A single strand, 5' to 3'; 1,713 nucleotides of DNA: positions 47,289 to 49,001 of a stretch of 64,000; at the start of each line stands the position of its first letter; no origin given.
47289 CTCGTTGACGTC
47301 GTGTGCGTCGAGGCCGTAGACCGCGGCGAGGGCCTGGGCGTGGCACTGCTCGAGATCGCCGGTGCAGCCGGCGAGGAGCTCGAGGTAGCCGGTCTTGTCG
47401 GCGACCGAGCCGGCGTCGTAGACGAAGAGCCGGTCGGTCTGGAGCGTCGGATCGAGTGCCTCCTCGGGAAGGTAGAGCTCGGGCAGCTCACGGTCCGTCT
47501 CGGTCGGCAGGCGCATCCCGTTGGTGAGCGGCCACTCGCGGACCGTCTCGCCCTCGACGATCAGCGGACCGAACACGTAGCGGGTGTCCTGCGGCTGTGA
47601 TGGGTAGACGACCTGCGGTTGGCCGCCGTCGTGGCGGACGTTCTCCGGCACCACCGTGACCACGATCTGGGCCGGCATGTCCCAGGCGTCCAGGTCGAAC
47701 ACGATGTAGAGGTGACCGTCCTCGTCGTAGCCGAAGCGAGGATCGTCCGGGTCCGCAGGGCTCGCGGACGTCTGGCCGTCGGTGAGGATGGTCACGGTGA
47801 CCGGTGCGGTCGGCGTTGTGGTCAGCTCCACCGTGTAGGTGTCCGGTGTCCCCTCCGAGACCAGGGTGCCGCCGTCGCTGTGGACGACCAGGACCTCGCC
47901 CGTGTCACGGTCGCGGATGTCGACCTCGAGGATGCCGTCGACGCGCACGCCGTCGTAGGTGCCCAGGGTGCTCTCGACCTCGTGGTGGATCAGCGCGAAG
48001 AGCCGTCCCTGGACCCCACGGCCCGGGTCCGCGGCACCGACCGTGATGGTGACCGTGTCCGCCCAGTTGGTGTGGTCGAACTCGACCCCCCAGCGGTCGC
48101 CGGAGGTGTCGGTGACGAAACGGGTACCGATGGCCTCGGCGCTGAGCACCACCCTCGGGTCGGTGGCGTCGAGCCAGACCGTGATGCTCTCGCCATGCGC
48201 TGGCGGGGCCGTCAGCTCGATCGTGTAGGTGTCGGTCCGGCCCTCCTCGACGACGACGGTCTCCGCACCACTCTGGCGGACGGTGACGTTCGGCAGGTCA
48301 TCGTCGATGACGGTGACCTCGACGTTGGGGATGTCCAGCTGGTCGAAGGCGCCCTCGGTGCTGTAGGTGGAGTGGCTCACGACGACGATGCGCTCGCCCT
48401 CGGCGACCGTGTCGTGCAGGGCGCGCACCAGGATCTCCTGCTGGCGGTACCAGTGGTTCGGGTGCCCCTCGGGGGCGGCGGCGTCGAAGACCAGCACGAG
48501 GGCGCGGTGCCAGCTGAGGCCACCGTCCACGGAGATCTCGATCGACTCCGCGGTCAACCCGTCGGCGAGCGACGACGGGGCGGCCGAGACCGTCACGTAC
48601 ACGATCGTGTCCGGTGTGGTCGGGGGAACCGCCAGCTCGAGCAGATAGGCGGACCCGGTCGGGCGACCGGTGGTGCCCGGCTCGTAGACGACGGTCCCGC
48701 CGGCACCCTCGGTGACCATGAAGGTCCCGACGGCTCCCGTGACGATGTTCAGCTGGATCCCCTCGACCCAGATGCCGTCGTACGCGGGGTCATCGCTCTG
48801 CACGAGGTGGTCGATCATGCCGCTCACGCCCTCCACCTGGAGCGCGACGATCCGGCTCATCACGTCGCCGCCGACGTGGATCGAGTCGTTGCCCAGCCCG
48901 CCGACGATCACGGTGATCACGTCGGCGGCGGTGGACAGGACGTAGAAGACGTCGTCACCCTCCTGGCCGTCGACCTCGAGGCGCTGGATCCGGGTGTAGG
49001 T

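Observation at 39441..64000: Uninterrupted ORF of more than 24.5 kb encoding a mosaic giant protein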

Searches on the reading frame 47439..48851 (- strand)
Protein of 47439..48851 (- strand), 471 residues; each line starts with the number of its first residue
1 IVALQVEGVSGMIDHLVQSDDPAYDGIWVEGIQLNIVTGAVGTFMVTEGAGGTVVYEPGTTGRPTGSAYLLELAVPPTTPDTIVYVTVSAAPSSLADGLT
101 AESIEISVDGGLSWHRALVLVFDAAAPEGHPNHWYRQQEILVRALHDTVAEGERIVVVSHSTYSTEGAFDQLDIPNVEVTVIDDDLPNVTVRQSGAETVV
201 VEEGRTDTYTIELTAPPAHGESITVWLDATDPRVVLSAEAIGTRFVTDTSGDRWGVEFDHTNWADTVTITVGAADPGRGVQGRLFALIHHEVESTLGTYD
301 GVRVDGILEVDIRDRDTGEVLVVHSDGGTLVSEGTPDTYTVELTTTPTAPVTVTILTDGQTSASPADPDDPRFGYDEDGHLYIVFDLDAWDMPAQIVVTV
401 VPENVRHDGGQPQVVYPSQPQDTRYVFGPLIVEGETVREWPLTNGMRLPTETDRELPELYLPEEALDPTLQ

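Call 24: search_protein_families(library=pfam, proteins=[window:47439-48851:-], max_evalue=1)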
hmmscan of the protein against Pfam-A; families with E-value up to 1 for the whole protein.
window:47439-48851:- (471 aa): 2 families
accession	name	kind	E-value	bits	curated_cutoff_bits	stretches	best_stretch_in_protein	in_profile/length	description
PF20579.4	LapA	-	0.024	15.5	27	1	330-361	12-42/99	LapA domain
PF11614.14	FixG_C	-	0.19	12.4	25.6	0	178-229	50-101/119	IG-like fold at C-terminal of FixG, putative oxidoreductase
